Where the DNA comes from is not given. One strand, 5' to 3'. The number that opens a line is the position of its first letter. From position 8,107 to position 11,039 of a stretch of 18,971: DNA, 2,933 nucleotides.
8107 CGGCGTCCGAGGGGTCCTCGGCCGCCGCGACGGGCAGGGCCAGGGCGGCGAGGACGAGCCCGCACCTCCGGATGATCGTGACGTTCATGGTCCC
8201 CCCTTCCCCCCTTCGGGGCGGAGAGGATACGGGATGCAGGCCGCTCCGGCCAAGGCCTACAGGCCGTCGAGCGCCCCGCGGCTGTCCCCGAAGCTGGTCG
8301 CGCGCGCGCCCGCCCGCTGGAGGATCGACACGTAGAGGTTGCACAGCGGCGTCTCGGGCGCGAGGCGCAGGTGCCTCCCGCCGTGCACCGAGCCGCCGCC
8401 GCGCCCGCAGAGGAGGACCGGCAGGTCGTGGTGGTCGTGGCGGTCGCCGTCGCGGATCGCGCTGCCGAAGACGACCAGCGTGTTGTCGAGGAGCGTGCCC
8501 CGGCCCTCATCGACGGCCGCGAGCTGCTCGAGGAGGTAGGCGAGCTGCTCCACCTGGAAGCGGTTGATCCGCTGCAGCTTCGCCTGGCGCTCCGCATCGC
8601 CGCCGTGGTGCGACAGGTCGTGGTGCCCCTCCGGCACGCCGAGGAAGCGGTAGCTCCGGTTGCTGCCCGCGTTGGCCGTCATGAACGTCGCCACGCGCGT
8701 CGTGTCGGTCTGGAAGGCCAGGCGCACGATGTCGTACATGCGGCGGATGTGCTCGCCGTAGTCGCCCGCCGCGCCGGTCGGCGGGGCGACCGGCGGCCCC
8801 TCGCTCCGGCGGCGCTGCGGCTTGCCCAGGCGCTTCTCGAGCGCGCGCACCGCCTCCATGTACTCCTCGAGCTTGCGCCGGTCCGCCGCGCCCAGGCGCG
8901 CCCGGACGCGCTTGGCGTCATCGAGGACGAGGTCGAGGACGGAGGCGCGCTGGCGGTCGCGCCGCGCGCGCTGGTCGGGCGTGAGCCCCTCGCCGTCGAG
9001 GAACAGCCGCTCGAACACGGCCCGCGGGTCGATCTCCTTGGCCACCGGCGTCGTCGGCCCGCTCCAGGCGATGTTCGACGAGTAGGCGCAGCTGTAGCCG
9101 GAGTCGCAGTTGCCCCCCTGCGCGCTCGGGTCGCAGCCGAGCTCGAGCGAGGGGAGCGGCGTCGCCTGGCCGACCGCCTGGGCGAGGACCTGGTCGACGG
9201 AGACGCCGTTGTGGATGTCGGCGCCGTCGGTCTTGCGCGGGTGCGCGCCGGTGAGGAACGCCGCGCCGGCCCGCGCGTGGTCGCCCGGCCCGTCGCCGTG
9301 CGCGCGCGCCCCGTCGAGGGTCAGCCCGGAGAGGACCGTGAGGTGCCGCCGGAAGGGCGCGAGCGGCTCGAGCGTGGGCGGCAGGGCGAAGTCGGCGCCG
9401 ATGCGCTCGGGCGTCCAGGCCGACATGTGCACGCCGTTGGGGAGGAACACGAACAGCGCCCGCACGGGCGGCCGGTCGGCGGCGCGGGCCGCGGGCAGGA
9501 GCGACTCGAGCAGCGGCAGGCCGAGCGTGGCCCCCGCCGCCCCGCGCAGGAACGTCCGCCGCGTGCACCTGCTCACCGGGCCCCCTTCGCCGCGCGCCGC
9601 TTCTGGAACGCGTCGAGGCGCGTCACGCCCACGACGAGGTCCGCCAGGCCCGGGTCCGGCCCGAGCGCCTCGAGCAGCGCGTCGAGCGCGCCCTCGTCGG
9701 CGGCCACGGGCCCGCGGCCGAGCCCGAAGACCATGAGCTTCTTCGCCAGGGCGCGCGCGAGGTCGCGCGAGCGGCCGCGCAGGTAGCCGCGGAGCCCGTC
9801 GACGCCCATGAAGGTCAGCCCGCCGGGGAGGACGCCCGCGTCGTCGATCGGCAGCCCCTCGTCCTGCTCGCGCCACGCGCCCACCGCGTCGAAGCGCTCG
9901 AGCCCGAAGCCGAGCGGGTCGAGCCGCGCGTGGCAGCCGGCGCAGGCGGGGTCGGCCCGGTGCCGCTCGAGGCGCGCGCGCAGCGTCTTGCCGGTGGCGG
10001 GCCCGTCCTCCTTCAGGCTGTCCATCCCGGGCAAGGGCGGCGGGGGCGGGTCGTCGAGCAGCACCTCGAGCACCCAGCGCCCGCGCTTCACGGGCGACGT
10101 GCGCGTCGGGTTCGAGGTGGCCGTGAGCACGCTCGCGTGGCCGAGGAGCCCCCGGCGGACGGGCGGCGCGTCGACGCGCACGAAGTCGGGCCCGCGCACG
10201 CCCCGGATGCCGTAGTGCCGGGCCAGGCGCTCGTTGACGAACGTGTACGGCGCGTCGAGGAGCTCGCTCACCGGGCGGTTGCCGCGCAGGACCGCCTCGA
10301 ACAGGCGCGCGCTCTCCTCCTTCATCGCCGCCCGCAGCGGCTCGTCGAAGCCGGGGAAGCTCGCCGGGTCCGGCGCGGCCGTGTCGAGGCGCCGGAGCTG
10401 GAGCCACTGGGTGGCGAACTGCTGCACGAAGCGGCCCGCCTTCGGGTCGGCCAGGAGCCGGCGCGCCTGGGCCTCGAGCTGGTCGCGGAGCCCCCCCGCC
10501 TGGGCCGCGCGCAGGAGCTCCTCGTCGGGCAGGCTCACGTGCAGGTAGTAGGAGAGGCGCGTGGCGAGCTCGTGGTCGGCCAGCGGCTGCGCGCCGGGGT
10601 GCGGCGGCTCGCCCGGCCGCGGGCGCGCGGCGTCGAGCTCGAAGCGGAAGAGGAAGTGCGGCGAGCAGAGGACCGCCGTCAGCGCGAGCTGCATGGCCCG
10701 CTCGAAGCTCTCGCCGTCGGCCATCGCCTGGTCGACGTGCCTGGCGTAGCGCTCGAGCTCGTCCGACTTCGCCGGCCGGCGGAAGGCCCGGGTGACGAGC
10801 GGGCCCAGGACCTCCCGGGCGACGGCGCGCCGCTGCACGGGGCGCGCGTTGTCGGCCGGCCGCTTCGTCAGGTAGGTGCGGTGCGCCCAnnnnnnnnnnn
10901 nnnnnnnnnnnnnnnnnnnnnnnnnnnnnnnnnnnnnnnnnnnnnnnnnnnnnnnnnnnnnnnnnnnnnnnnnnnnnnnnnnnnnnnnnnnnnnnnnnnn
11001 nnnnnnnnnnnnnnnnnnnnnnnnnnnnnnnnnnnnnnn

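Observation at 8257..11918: PSCyt/PSD-type DUF1592 haem protein and DUF1552 Tat partner, coupled by a GTGA overlap and embedded in an amino-sugar / PilT gene string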

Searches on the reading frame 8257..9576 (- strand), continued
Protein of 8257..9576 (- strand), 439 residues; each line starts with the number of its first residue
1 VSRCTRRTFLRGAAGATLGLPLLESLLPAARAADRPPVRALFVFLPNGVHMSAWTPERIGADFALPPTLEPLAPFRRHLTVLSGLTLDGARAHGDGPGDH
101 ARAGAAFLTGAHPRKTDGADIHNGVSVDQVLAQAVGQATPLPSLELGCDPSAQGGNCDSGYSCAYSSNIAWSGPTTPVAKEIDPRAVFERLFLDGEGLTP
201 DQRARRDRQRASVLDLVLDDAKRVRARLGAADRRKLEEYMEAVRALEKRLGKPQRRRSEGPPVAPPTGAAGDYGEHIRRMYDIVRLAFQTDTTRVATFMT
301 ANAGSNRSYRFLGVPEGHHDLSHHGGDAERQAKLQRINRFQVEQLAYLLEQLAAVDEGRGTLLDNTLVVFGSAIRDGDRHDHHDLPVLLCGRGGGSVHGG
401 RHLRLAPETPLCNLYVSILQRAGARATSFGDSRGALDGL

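Call 32: predict_structure(alignment_id=A1)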
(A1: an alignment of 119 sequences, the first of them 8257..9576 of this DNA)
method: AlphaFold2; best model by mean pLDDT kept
length: 439 residues; sequences in the alignment: 119
mean_pLDDT: 89.5   pTM: 0.86
mean pLDDT of the five models: 89.5, 89.4, 88.1, 87.8, 86.8
residues with pLDDT >= 90: 294; 70-90: 103; 50-70: 37; < 50: 5
segments of 3 or more residues with pLDDT < 50: none
pLDDT, mean of each block of 10 residues (from residue 1): 76 83 64 77 95 96 97 98 98 93 97 90 96 89 96 86 95 95 93 65 66 73 84 78 72 64 87 97 96 97 95 96 95 97 99 96 98 93 97 95 98 98 94 95
secondary structure, 60 per line:
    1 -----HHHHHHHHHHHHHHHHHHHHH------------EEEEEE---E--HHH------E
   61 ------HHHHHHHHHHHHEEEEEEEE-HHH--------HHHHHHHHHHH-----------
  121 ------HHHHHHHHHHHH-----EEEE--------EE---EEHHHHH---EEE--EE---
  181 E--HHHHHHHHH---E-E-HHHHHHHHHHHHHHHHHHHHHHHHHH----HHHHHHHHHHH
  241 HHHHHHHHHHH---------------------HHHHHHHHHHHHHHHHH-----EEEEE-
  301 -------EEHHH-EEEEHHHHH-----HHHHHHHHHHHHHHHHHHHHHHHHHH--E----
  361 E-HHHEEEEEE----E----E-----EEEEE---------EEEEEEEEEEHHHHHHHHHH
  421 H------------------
elements in order: H6-26 E39-44 H67-78 E79-86 H99-109 H127-138 E144-147 H163-167 E171-173 H184-192 H200-225 H230-251 H273-289 E295-299 E314-317 H318-322 H328-353 E366-371 E387-391 E401-410 H411-421

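Call 38: search_protein_families(library=pfam, alignment_id=A2, max_evalue=0.00001)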
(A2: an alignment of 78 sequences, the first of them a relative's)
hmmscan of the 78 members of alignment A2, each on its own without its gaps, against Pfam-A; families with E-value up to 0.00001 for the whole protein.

A. member 1, L001:11221-12510:+ (429 aa): 0 families

B. families by the number of members that match (of 78 scanned): 133 families (the first 25 are shown)
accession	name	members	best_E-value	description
PF13646.12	HEAT_2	12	7.3e-88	HEAT repeats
PF02985.28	HEAT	12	1.6e-60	HEAT repeat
PF13513.12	HEAT_EZ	12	2.1e-42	HEAT-like repeat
PF12717.13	Cnd1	11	4.4e-26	non-SMC mitotic condensation complex subunit 1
PF01602.26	Adaptin_N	11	3.5e-20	Adaptin N terminal region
PF20168.4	PDS5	9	6.1e-12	Sister chromatid cohesion protein PDS5 protein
PF03130.22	HEAT_PBS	7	6.3e-38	PBS lyase HEAT-like repeat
PF12755.13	Vac14_Fab1_bd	7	6.1e-10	Vacuolar 14 Fab1-binding region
PF21581.3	SCD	7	1e-08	Stromalin conservative domain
PF25786.1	HEAT_GCN1_C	6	1.1e-09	GCN1-like, C-terminal HEAT repeats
PF00514.29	Arm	4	1e-19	Armadillo/beta-catenin-like repeat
PF13407.12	Peripla_BP_4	3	7.3e-67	Periplasmic binding protein domain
PF00675.25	Peptidase_M16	3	1.6e-32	Insulinase (Peptidase family M16)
PF05193.26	Peptidase_M16_C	3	3.3e-24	Peptidase M16 inactive domain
PF07719.23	TPR_2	3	2.3e-20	Tetratricopeptide repeat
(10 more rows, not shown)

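Call 53: search_solved_structures(query=A1, max_evalue=1, show_alignments=2)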
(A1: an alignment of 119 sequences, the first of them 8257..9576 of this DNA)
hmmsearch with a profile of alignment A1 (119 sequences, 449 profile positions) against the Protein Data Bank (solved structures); distinct sequences matched with E-value up to 1: 1.
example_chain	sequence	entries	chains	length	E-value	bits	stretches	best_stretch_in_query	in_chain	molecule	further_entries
11yj_8A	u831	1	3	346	0.56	12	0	205-280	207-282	Enkurin domain-containing protein 1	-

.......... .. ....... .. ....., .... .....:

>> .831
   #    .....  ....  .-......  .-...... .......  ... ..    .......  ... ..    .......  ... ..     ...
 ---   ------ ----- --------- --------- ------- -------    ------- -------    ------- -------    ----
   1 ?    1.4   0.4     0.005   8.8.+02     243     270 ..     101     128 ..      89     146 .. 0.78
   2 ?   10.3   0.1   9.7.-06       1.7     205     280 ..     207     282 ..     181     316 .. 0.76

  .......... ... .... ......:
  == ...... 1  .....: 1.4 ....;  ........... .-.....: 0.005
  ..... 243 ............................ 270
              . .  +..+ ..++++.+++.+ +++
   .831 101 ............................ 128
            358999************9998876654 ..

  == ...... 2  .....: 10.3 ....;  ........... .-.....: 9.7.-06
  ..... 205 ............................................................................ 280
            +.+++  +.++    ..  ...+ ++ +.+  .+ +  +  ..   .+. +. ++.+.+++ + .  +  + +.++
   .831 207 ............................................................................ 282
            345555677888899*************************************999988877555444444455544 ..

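Call 56: search_protein_families(library=pfam, proteins=[L020:8704-9537:+, L020:7382-8281:+, L046:8054-9775:+, L055:3116-4900:+, L055:5578-6054:+, L065:2115-3890:+, L070:8217-9356:+, L070:4025-8107:+, L062:3-533:+, L070:11359-13914:+], max_evalue=0.001)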
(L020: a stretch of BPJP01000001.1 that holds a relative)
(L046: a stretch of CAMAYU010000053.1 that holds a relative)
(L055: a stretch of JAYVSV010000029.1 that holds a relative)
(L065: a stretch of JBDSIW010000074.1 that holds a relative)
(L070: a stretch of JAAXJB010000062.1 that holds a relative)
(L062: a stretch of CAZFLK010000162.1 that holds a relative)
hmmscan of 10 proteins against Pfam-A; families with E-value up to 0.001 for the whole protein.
L020:8704-9537:+ (277 aa): 2 families
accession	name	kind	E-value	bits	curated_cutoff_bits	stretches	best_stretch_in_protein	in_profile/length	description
PF00849.27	PseudoU_synth_2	-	6.9e-25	88.5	26.8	1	62-193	2-151/152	RNA pseudouridylate synthase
PF01479.30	S4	-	4.9e-11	42.6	22.8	1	2-48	1-48/48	S4 domain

L020:7382-8281:+ (299 aa): 4 families
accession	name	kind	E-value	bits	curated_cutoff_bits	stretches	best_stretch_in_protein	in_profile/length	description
PF00069.31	Pkinase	-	1.4e-41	143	31.7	1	21-269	1-253/263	Protein kinase domain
PF07714.23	PK_Tyr_Ser-Thr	-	2.5e-27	96.2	23.1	1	22-269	2-250/258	Protein tyrosine and serine/threonine kinase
PF01636.29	APH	-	0.00023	21.4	23.2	1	101-166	129-195/239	Phosphotransferase enzyme family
PF14531.12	Kinase-like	-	0.00041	20.1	25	1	135-267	159-289/289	Kinase-like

L046:8054-9775:+ (573 aa): 5 families
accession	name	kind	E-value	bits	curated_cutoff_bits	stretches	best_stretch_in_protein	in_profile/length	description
PF04539.22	Sigma70_r3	-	2.8e-21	75.8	25.3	1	396-468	5-77/78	Sigma-70 region 3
PF04542.20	Sigma70_r2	-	7.9e-21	74.1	24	1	317-383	5-71/71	Sigma-70 region 2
PF04545.22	Sigma70_r4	-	7.7e-17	61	24.1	1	481-534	1-50/50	Sigma-70, region 4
PF00140.25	Sigma70_r1_2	-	5.4e-12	45.9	22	1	94-123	1-30/34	Sigma-70 factor, region 1.2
PF03979.19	Sigma70_r1_1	-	9e-08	32.4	22.5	1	17-79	6-68/81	Sigma-70 factor, region 1.1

L055:3116-4900:+ (594 aa): 2 families
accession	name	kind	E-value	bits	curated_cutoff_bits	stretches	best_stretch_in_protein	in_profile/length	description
PF00821.23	PEPCK_GTP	-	1.8e-166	553.8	23.8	1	236-589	1-353/357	Phosphoenolpyruvate carboxykinase C-terminal P-loop domain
PF17297.7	PEPCK_N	-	2.7e-101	338.2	23.8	1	12-232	1-218/218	Phosphoenolpyruvate carboxykinase N-terminal domain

L055:5578-6054:+ (158 aa): 1 family
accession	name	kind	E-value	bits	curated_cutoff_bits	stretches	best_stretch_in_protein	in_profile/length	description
PF10077.14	DUF2314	-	1.8e-15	57.7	22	1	34-153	1-128/134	Uncharacterized protein conserved in bacteria (DUF2314)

L065:2115-3890:+ (591 aa): 2 families
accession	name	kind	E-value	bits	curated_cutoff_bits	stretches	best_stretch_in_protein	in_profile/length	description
PF00821.23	PEPCK_GTP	-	5.8e-165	548.8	23.8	1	231-586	1-353/357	Phosphoenolpyruvate carboxykinase C-terminal P-loop domain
PF17297.7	PEPCK_N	-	7.5e-83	277.9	23.8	1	18-227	1-218/218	Phosphoenolpyruvate carboxykinase N-terminal domain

L070:8217-9356:+ (379 aa): 3 families
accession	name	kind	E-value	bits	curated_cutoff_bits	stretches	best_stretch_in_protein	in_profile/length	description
PF13646.12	HEAT_2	-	9.3e-08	32.7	27.7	1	120-184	6-68/88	HEAT repeats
PF00034.26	Cytochrom_C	-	9.9e-06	27.2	21.3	1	243-289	3-48/90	Cytochrome c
PF13442.11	Cytochrome_CBB3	-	0.00072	20.3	27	0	240-289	2-43/68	Cytochrome C oxidase, cbb3-type, subunit III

L070:4025-8107:+ (1360 aa): 7 families
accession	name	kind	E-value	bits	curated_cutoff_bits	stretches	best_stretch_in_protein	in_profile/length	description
PF23500.1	DUF7133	-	7.1e-53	180.7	27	1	728-1089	3-349/385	Domain of unknown function (DUF7133)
PF06439.18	3keto-disac_hyd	-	6.2e-38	131.1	26.8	1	32-239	1-187/187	3-keto-disaccharide hydrolase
PF08305.17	NPCBM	-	1.8e-25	89.9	23.9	2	624-711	3-84/137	NPCBM/NEW2 domain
PF06283.17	ThuA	-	6.5e-19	69.5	33.4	1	320-509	46-209/209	Trehalose utilisation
PF13646.12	HEAT_2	-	9.2e-13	48.7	27.7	2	1191-1271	5-80/88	HEAT repeats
PF07995.17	GSDH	-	4.8e-07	29.8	25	1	841-1084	94-321/332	Glucose / Sorbosone dehydrogenase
PF02985.28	HEAT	-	4.6e-05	23.7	23.5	0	1130-1150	5-25/31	HEAT repeat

L062:3-533:+ (176 aa): 0 families

L070:11359-13914:+ (851 aa): 19 families
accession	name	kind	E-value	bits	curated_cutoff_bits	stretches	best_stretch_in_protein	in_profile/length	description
PF13646.12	HEAT_2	-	1e-75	250.5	27.7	8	528-614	2-87/88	HEAT repeats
PF02985.28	HEAT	-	1.6e-45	149.2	23.5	1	362-390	1-29/31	HEAT repeat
PF13513.12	HEAT_EZ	-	9.4e-31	106.1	27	1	355-388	22-55/55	HEAT-like repeat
PF03130.22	HEAT_PBS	-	1.2e-20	72.1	20.9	0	377-404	1-26/27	PBS lyase HEAT-like repeat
PF12717.13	Cnd1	-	1.7e-17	64.4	26.4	0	285-356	9-86/162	non-SMC mitotic condensation complex subunit 1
PF01602.26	Adaptin_N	-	4.3e-14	52.4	37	0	267-355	84-178/524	Adaptin N terminal region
PF20168.4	PDS5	-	1.7e-11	43.2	27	1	591-655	285-353/1053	Sister chromatid cohesion protein PDS5 protein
PF10363.15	RTP1_C1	-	3.6e-11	43.6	25.9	0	595-669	12-87/112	Required for nuclear transport of RNA pol II C-terminus 1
PF22646.2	PPP2R1A-like_HEAT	-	1.3e-07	32.4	27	0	559-615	9-71/78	PPP2R1A-like HEAT repeat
PF21581.3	SCD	-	3.4e-07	30.9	27.5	0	237-259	35-57/75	Stromalin conservative domain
PF12755.13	Vac14_Fab1_bd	-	4.4e-06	27.7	22.1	0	616-647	20-51/97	Vacuolar 14 Fab1-binding region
PF25757.1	TPR_DNAAF5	-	6.6e-06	25.9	27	0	278-354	189-272/288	Dynein axonemal assembly factor 5-like, TPR repeats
PF25786.1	HEAT_GCN1_C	-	7.2e-06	26.5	27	0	234-270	69-105/151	GCN1-like, C-terminal HEAT repeats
PF24714.1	TOR1L1_N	-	1.7e-05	24.8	43.3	0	624-758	83-247/281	TORTIFOLIA1 N-terminal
PF05004.19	IFRD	-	3.5e-05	23.3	25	0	351-418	204-272/306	Interferon-related developmental regulator (IFRD)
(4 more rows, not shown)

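Call 61: search_protein_representatives(protein=window:8257-9576:-)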
Query: 439 residues. Proteins with E-value up to 0.001 (for the whole library): 17846; up to 1e-10: 10287; up to 1e-30: 2935. The best 150 are listed.
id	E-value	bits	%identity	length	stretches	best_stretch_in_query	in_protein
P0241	7.8e-146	502.8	56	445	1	3-439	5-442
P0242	4.3e-133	460.9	49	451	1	4-438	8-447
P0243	1.1e-132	459.5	53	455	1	4-437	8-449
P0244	1.1e-123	429.8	51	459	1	4-437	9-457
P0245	8.0e-123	427.0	46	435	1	5-434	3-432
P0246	1.7e-122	425.9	50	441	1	5-439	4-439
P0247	1.6e-120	419.5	51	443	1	5-436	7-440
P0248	1.1e-119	416.7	51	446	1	5-434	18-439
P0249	1.6e-117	409.6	49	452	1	5-437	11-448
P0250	8.6e-117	407.2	50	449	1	3-432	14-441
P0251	4.6e-116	404.7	48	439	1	5-439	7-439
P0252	7.8e-116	404.0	46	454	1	4-438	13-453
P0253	3.1e-115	402.0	50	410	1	26-439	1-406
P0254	5.4e-115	401.2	49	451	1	5-438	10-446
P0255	7.6e-115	400.7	49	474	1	5-439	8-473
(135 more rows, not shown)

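Call 85: search_protein_families(library=pfam, proteins=[window:8257-9576:-], max_evalue=10)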
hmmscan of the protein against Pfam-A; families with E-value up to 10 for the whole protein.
window:8257-9576:- (439 aa): 2 families
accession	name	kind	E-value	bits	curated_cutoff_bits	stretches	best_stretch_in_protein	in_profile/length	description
PF07586.16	HXXSHH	-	4e-109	365.3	30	1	39-346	1-307/307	Protein of unknown function (DUF1552)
PF10518.14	TAT_signal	-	0.01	16.2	22.7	1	5-18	3-16/21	TAT (twin-arginine translocation) pathway signal sequence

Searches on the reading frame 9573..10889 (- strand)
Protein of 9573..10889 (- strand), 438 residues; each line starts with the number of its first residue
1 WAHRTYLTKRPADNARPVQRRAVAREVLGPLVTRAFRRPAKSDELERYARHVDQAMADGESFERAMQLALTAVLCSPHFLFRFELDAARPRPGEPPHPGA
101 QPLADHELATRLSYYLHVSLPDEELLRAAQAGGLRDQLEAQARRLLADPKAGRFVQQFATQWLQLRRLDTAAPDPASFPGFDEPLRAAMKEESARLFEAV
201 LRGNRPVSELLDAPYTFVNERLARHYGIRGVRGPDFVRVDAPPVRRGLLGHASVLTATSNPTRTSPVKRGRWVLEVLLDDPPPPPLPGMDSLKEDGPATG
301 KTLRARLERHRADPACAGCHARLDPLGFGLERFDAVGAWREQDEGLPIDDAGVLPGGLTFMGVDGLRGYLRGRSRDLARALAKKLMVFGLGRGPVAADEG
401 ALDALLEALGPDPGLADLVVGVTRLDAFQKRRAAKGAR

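Call 85: search_protein_families(library=pfam, proteins=[window:9573-10889:-], max_evalue=10)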
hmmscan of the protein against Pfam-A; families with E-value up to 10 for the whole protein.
window:9573-10889:- (438 aa): 5 families
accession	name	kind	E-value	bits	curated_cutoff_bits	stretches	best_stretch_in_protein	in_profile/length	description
PF07631.16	PSD4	-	1.8e-45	155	23.3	1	103-228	1-128/128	Protein of unknown function (DUF1592)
PF07627.16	PSCyt3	-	1.9e-33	115.1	27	1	245-343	1-98/98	Protein of unknown function (DUF1588)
PF07637.16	PSD5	-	1e-22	80.6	34.2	1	24-84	2-62/62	Protein of unknown function (DUF1595)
PF07624.16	PSD2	-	5e-13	49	25.8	1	357-428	2-74/74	Protein of unknown function (DUF1585)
PF07583.16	PSCyt2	-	0.018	15.4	29.8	1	101-169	19-84/209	Protein of unknown function (DUF1549)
